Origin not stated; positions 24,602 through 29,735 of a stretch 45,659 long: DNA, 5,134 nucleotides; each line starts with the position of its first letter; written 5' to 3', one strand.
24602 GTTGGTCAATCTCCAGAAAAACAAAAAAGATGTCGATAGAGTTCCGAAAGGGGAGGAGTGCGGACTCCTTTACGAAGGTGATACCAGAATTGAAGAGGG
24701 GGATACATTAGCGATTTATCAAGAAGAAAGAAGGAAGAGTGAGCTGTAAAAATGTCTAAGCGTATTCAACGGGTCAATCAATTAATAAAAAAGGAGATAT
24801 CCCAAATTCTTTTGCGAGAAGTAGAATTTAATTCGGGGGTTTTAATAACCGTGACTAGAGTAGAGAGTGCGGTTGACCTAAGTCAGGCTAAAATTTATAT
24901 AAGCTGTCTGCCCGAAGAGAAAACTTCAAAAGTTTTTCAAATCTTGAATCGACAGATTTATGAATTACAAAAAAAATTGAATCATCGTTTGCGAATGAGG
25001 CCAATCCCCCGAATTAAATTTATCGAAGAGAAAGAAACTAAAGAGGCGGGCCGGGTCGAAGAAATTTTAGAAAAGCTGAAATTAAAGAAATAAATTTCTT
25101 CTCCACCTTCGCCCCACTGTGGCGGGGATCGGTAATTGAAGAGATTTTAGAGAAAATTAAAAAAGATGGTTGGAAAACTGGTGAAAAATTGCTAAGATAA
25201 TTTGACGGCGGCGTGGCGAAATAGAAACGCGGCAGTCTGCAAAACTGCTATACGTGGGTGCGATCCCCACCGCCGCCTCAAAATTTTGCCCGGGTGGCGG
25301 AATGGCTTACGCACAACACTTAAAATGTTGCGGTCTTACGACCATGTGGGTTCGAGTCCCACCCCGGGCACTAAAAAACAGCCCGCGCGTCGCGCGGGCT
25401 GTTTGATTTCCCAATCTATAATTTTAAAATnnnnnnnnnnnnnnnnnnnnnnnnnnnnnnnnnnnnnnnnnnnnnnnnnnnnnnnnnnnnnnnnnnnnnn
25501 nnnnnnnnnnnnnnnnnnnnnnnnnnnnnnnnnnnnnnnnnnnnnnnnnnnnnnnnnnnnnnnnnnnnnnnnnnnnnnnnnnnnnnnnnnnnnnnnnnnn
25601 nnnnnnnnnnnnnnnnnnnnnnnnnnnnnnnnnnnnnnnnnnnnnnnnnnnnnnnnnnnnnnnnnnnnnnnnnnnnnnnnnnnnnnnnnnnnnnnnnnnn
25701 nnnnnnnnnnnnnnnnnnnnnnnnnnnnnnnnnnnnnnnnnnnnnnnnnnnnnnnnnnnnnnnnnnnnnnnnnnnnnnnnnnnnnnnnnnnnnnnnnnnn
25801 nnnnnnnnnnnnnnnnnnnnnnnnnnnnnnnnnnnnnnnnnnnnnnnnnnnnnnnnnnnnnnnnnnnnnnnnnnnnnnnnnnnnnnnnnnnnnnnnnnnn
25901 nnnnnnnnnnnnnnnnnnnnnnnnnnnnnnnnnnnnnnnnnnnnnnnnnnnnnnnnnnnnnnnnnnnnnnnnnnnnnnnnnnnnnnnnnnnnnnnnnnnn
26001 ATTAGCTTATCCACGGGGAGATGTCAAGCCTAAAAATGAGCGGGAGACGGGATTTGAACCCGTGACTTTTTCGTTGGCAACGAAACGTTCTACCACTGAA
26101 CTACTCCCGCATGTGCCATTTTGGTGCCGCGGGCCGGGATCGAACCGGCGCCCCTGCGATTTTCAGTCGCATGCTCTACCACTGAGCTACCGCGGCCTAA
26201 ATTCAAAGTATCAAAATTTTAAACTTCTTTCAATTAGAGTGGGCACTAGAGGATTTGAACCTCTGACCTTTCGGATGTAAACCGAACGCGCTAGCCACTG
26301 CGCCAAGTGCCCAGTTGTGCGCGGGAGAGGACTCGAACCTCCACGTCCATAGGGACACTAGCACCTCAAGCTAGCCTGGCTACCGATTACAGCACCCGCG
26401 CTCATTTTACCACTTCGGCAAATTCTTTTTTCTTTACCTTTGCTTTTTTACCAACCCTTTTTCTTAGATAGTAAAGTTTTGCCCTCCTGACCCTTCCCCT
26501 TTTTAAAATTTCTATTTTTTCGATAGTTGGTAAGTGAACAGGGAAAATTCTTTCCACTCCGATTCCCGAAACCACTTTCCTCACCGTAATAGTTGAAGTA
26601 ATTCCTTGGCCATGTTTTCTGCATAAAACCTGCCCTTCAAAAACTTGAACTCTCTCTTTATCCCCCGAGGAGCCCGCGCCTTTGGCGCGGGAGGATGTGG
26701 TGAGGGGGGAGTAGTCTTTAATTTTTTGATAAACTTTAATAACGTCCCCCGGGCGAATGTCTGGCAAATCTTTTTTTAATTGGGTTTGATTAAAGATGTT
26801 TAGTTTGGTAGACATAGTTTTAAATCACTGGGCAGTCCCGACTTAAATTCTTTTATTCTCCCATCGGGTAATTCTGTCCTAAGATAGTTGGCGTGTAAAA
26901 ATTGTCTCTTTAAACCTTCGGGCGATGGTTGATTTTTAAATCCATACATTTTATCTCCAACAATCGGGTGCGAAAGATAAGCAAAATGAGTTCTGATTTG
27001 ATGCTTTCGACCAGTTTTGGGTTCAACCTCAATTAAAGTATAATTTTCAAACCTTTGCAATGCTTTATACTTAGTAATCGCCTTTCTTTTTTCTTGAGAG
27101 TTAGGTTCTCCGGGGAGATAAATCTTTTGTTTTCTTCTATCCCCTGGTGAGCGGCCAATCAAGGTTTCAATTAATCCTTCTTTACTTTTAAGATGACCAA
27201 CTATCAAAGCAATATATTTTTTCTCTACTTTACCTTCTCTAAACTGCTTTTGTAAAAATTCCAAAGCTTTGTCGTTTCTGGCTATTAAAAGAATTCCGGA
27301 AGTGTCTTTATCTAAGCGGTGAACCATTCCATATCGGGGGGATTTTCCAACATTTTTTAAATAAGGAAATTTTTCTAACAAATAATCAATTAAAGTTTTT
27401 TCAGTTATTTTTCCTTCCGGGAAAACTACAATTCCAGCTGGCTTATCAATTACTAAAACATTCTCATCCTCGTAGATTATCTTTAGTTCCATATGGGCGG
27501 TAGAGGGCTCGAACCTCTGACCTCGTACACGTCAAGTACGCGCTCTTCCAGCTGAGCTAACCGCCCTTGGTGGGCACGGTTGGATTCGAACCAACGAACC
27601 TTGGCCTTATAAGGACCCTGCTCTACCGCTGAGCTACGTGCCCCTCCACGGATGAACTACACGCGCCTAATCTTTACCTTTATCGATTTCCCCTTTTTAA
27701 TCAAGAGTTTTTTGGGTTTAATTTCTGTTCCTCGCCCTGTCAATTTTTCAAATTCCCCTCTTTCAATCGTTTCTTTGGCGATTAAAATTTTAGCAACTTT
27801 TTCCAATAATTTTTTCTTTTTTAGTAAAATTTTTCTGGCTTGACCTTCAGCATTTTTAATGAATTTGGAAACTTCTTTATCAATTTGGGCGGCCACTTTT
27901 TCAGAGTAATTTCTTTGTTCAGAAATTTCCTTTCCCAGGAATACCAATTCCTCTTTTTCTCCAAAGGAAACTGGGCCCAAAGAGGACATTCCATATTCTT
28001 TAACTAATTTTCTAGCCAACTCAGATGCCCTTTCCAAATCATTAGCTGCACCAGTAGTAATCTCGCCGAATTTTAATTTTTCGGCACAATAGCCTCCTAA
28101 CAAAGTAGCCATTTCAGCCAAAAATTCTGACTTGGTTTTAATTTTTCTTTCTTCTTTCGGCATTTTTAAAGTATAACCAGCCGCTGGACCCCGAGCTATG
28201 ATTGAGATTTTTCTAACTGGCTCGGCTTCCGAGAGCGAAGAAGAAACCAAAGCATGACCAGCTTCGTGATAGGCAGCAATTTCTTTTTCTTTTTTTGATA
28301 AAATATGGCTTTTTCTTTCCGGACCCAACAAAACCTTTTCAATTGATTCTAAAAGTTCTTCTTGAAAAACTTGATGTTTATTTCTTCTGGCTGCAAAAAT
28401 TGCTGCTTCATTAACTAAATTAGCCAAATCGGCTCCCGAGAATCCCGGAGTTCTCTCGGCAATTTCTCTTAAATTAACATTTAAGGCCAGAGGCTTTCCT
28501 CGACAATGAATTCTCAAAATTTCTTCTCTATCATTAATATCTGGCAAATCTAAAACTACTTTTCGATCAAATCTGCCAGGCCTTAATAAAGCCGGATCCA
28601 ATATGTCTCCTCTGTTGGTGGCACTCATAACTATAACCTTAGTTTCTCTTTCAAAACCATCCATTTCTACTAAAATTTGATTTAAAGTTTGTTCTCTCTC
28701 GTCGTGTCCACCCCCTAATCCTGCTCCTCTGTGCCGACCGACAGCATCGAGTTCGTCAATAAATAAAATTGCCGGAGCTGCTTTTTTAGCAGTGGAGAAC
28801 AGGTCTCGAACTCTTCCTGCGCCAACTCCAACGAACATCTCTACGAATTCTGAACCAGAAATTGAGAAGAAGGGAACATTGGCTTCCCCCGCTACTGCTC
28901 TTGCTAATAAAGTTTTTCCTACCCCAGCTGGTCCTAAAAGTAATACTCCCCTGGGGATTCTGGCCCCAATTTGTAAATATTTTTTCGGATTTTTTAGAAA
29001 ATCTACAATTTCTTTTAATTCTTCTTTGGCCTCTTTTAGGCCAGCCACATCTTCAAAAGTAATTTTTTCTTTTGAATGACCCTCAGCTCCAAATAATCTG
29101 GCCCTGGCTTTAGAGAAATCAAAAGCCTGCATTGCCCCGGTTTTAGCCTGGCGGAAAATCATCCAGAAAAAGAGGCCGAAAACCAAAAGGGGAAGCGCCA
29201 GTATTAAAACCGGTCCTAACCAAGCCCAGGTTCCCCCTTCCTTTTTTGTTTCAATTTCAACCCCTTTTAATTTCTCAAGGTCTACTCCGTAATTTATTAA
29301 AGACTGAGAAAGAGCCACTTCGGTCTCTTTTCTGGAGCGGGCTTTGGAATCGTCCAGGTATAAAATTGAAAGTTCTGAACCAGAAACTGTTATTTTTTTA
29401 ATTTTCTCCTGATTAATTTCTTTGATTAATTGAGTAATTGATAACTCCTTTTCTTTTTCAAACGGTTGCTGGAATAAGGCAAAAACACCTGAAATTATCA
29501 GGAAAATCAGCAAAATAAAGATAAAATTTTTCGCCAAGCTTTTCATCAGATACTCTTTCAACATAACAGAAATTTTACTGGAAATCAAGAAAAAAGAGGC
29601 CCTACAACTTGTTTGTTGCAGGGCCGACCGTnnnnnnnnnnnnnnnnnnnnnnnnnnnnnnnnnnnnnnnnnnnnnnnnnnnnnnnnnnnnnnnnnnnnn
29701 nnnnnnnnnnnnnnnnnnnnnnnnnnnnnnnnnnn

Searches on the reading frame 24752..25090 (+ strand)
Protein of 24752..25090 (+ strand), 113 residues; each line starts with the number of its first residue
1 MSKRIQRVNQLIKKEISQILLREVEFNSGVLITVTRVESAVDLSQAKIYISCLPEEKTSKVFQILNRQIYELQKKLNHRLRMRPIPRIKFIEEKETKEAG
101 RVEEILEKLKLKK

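Call 38: search_protein_families(library=pfam, proteins=[window:24752-25090:+])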
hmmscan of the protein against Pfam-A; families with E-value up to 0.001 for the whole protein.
window:24752-25090:+ (113 aa): 1 family
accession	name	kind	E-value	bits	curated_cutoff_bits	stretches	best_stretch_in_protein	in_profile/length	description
PF02033.23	RBFA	-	2.6e-22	79.5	34.7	1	4-106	1-105/105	Ribosome-binding factor A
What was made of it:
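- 24752..25093 (+): rbfA (ribosome-binding factor A), whose 3' end overlaps copy E. Pfam RBFA E=3e-22 (call 38).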

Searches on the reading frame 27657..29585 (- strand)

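Call 56: search_protein_families(library=pfam, proteins=[window:27657-29585:-], max_evalue=0.001)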
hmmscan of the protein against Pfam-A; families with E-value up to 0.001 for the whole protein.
window:27657-29585:- (642 aa): 7 families
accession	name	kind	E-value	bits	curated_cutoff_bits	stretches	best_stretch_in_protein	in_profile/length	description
PF01434.24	Peptidase_M41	-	9.4e-63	212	29.9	1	428-615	2-191/191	Peptidase family M41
PF00004.35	AAA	-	6.9e-42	143.4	21.2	1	214-346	1-130/131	ATPase family associated with various cellular activities (AAA)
PF17862.7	AAA_lid_3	-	5.2e-16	58.3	27.2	1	369-411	1-43/45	AAA+ lid domain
PF06480.20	FtsH_ext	-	4.1e-07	30.6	25.5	1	22-114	2-101/103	FtsH Extracellular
PF13191.12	AAA_16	-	5.7e-05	24.1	32.6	0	209-236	22-49/167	AAA ATPase domain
PF23902.1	AAA_lid_PRS2_C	-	7.4e-05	23.3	34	1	351-419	2-71/73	PRS2 AAA+ lid C-terminal domain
PF06068.19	TIP49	-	0.00013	21.8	23.8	1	174-248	20-89/347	TIP49 P-loop domain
